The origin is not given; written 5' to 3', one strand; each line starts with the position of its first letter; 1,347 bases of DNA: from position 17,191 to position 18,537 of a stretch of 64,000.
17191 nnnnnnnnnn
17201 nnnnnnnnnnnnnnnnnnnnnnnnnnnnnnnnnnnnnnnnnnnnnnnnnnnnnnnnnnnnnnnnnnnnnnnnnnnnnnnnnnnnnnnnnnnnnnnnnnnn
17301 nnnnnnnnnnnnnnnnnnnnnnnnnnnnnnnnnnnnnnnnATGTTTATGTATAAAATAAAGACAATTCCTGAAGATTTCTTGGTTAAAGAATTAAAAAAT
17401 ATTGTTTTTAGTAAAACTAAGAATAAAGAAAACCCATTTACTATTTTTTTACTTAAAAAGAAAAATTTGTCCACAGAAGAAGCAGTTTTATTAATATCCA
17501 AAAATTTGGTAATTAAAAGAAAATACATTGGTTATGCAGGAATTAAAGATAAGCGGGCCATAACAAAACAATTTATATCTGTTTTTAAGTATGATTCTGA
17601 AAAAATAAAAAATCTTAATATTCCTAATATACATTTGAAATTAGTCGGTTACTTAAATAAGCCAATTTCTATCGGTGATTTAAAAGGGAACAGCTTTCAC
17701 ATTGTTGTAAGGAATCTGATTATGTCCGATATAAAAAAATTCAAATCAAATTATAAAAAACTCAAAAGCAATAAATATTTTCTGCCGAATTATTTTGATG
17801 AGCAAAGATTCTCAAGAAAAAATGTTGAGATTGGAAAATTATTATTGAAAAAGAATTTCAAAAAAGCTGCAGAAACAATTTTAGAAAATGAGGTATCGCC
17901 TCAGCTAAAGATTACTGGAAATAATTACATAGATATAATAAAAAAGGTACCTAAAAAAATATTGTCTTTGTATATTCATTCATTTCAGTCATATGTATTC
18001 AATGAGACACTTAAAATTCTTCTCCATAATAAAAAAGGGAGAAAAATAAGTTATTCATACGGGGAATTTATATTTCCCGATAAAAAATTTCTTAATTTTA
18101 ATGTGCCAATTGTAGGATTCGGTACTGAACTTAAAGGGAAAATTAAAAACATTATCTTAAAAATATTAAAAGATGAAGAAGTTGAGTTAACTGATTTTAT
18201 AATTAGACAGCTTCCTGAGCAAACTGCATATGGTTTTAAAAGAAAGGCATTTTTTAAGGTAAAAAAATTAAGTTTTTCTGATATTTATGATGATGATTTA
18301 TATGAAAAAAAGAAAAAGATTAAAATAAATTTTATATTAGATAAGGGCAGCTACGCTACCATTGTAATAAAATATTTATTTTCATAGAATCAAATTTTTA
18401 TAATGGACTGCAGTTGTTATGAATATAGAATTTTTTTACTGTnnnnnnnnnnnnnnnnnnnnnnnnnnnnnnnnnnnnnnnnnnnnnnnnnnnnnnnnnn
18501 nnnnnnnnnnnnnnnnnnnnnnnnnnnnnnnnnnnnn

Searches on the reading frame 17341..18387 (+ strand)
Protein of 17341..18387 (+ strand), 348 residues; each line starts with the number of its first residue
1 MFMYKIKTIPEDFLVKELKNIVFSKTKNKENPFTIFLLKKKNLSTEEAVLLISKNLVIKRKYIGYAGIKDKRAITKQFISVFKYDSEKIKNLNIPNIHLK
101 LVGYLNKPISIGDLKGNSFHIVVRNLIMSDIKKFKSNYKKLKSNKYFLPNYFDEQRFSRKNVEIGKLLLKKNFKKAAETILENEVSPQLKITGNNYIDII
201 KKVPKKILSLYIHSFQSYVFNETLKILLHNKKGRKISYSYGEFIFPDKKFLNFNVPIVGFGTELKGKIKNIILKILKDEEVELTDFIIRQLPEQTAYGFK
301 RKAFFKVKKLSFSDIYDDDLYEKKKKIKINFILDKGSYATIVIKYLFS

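Call 11: find_encoding_contigs(protein=window:17341-18387:+, flank=10000, max_places=10)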
Protein window:17341-18387:+ (348 aa): no gene with exactly this product is on record in the collection.

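Call 14: find_homologous_proteins(query=window:17341-18387:+, max_evalue=1e-20)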
Query window:17341-18387:+ (348 aa): 1109 proteins with E <= 1e-20 among 7952 candidates; the best 120 are listed.
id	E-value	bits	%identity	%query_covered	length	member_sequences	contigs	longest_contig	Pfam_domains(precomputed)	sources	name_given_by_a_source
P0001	4.0e-212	721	100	99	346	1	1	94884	PF01142.24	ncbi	ncbi:MAG: tRNA pseudouridine(13) synthase TruD [Candidatus Woesearchaeota archaeon]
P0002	2.1e-103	364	49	99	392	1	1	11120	PF01142.24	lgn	-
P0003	1.1e-79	286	44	99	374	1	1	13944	PF01142.24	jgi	jgi:tRNA pseudouridine13 synthase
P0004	8.1e-76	274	49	99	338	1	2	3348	PF01142.24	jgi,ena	-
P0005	8.2e-75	270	45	99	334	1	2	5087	PF01142.24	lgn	-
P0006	8.5e-75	270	48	99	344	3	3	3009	PF01142.24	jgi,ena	-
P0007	1.2e-74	270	48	99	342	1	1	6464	PF01142.24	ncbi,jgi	-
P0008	3.9e-74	268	47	99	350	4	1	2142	PF01142.24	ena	-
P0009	6.4e-74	267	47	99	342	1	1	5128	PF01142.24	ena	-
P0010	9.3e-74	267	43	99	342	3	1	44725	PF01142.24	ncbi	-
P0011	1.0e-73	267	46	99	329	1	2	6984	PF01142.24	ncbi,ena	-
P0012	1.8e-73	266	45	99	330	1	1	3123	PF01142.24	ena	-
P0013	2.1e-73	266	45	99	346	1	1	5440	PF01142.24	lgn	-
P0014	3.6e-73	265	47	99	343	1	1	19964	PF01142.24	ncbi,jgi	-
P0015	5.8e-73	264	45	100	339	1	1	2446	PF01142.24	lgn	-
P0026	1.2e-71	260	48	99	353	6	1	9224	PF01142.24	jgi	-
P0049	4.5e-70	255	47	99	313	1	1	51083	PF01142.24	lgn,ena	-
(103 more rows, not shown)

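Call 15: find_encoding_contigs(protein=P0001, flank=2000, max_places=3)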
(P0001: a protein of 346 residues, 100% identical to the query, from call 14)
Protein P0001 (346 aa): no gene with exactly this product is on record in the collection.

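Call 16: find_encoding_contigs(protein=P0002, flank=10000, max_places=3)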
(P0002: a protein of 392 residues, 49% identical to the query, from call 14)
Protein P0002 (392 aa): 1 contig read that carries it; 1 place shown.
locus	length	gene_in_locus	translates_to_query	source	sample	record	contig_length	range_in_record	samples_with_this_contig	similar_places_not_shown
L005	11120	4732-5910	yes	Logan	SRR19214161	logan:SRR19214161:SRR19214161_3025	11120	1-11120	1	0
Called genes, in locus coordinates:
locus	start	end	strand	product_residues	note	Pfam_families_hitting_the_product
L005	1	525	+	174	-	?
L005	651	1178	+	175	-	-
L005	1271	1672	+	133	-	PF08973:TM1506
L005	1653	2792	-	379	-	-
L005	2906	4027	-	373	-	PF03706:LPG_synthase_TM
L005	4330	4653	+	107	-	-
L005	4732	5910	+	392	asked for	PF01142:TruD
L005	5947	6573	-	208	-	PF00406:ADK, PF02223:Thymidylate_kin (faint), PF13207:AAA_17, PF13238:AAA_18 (weak), PF05191:ADK_lid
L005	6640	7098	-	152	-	-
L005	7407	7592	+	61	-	PF01402:RHH_1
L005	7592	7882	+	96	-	-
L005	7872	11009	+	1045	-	-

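Call 22: find_encoding_contigs(protein=P0003, flank=6000, max_places=2)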
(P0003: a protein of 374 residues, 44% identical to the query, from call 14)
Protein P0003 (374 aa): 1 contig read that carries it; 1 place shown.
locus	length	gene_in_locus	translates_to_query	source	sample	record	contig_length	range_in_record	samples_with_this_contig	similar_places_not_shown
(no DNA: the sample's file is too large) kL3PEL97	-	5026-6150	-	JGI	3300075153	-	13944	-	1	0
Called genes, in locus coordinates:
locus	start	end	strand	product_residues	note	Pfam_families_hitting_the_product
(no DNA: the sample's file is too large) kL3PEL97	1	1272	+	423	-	?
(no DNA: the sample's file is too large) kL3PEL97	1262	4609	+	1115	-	-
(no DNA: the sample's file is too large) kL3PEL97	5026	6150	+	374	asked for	PF01142:TruD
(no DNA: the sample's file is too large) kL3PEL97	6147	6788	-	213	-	PF00406:ADK, PF02223:Thymidylate_kin (faint), PF02224:Cytidylate_kin (weak), PF13189:Cytidylate_kin2 (weak), PF13207:AAA_17, PF13238:AAA_18, PF13671:AAA_33 (weak), PF05191:ADK_lid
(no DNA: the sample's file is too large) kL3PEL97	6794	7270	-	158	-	-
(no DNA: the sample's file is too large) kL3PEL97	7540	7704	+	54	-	PF01402:RHH_1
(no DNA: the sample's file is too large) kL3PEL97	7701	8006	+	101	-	-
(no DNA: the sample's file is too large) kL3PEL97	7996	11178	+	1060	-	-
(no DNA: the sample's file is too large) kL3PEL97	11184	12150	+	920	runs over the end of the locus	?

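Call 23: find_encoding_contigs(protein=P0014, flank=6000, max_places=2)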
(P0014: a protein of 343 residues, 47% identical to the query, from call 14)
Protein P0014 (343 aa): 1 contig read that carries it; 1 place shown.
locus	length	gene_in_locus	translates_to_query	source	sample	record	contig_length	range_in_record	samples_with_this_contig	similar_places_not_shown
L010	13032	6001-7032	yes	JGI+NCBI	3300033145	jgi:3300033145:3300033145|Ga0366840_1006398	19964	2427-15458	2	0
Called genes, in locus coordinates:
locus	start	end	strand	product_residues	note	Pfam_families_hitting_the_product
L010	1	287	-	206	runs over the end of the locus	PF01909:NTP_transf_2, PF18765:Polbeta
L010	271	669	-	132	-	-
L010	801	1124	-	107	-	PF02498:Bro-N (weak)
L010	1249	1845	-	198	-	-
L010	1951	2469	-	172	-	PF05168:HEPN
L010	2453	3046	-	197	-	PF18765:Polbeta (weak)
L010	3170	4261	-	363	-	-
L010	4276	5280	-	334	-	PF03706:LPG_synthase_TM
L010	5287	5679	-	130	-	-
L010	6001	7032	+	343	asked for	PF01142:TruD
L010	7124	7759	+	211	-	-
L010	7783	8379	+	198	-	PF00702:Hydrolase, PF13419:HAD_2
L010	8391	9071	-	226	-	PF00406:ADK, PF13207:AAA_17, PF17213:Hydin_ADK (faint), PF05191:ADK_lid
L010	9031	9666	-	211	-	-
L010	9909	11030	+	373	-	PF13439:Glyco_transf_4, PF13579:Glyco_trans_4_4, PF00534:Glycos_transf_1, PF13692:Glyco_trans_1_4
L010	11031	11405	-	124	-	PF09845:OapC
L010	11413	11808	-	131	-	PF09846:OapB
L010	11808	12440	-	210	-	PF00025:Arf (faint), PF03193:RsgA_GTPase (faint), PF00735:Septin (weak), PF01926:MMR_HSR1, PF02421:FeoB_N (weak), PF08477:Roc (faint), PF00009:GTP_EFTU (weak)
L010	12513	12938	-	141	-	-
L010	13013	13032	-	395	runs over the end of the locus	PF00158:Sigma54_activat (faint), PF00493:MCM, PF01078:Mg_chelatase (faint), PF07728:AAA_5 (weak), PF17855:MCM_lid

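Call 24: find_encoding_contigs(protein=P0049, flank=6000, max_places=2)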
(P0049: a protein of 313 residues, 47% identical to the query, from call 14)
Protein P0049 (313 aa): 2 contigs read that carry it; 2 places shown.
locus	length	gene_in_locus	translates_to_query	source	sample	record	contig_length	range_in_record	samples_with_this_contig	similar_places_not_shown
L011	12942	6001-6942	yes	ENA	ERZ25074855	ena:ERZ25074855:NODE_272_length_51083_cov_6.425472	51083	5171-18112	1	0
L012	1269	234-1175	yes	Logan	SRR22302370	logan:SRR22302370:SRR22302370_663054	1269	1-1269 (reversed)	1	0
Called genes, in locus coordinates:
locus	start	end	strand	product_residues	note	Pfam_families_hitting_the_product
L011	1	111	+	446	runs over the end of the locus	PF18195:GatD_N, PF00710:Asparaginase, PF17763:Asparaginase_C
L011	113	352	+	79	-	PF04457:MJ1316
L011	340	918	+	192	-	PF01966:HD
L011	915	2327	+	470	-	PF02934:GatB_N, PF02637:GatB_Yqey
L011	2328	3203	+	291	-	-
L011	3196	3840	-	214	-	PF00535:Glycos_transf_2, PF13641:Glyco_tranf_2_3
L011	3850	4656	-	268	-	PF00561:Abhydrolase_1, PF12146:Hydrolase_4, PF12697:Abhydrolase_6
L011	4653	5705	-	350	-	PF03706:LPG_synthase_TM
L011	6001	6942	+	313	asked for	PF01142:TruD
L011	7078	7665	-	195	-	-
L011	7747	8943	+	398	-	PF01926:MMR_HSR1, PF08438:YGR210-like_G4, PF02824:TGS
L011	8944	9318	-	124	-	PF09845:OapC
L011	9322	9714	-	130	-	PF09846:OapB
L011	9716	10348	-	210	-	PF00009:GTP_EFTU (faint), PF01926:MMR_HSR1, PF02421:FeoB_N (faint)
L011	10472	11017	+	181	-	-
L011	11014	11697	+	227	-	PF11848:DUF3368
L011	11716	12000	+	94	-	-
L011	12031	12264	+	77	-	-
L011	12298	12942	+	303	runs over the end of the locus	-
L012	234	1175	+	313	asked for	PF01142:TruD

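Call 25: find_encoding_contigs(protein=P0007, flank=6000, max_places=2)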
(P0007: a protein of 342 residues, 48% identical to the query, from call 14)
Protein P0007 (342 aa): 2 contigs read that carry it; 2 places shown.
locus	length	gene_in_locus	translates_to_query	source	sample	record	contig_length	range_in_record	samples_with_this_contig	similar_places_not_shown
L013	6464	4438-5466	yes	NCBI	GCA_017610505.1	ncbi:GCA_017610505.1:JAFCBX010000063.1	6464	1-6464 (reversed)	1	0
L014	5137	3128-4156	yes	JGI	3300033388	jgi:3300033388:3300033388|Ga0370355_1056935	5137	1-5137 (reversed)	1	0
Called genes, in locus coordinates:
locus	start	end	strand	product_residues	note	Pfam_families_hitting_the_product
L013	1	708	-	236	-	?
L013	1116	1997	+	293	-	PF02498:Bro-N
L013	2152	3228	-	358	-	-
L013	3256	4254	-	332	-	PF03706:LPG_synthase_TM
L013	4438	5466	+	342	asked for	PF01142:TruD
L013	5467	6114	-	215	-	PF17213:Hydin_ADK (faint), PF00406:ADK, PF13207:AAA_17, PF05191:ADK_lid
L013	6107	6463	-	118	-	?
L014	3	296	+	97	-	?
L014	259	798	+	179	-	PF01909:NTP_transf_2, PF18765:Polbeta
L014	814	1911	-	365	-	-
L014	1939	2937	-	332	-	PF03706:LPG_synthase_TM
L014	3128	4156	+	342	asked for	PF01142:TruD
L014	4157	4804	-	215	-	PF17213:Hydin_ADK (faint), PF00406:ADK, PF13207:AAA_17, PF05191:ADK_lid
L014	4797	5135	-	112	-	?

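Call 28: find_encoding_contigs(protein=P0004, flank=3000, max_places=3)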
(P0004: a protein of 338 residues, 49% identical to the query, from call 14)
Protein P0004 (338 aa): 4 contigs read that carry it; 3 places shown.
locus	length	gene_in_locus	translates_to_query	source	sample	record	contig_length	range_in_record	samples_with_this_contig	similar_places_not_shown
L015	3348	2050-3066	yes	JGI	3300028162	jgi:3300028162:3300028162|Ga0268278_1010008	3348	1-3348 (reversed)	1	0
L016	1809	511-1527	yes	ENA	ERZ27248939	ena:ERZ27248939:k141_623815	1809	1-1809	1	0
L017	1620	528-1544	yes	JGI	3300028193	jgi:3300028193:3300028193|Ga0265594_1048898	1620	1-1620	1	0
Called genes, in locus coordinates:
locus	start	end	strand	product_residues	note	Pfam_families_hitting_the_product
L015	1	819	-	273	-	?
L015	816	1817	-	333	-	PF03706:LPG_synthase_TM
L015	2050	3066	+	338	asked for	PF01142:TruD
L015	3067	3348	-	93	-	?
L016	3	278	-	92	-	?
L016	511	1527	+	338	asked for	PF01142:TruD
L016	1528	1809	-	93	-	?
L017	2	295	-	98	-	?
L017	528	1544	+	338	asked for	PF01142:TruD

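Call 29: find_encoding_contigs(protein=P0026, flank=3000, max_places=3)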
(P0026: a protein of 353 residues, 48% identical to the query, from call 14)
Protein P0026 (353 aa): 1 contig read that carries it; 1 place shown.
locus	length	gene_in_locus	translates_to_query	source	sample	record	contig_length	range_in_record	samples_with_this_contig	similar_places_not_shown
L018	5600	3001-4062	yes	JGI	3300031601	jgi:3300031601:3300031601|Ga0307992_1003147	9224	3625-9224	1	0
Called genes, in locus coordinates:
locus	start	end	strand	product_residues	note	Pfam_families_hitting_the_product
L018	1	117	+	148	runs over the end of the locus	PF01850:PIN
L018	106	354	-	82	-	PF17723:RHH_8 (weak), PF01402:RHH_1 (weak)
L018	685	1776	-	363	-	-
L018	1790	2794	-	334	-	PF03706:LPG_synthase_TM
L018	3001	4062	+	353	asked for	PF01142:TruD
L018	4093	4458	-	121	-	-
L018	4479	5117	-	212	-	PF00406:ADK, PF13207:AAA_17, PF17213:Hydin_ADK (faint), PF05191:ADK_lid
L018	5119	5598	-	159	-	?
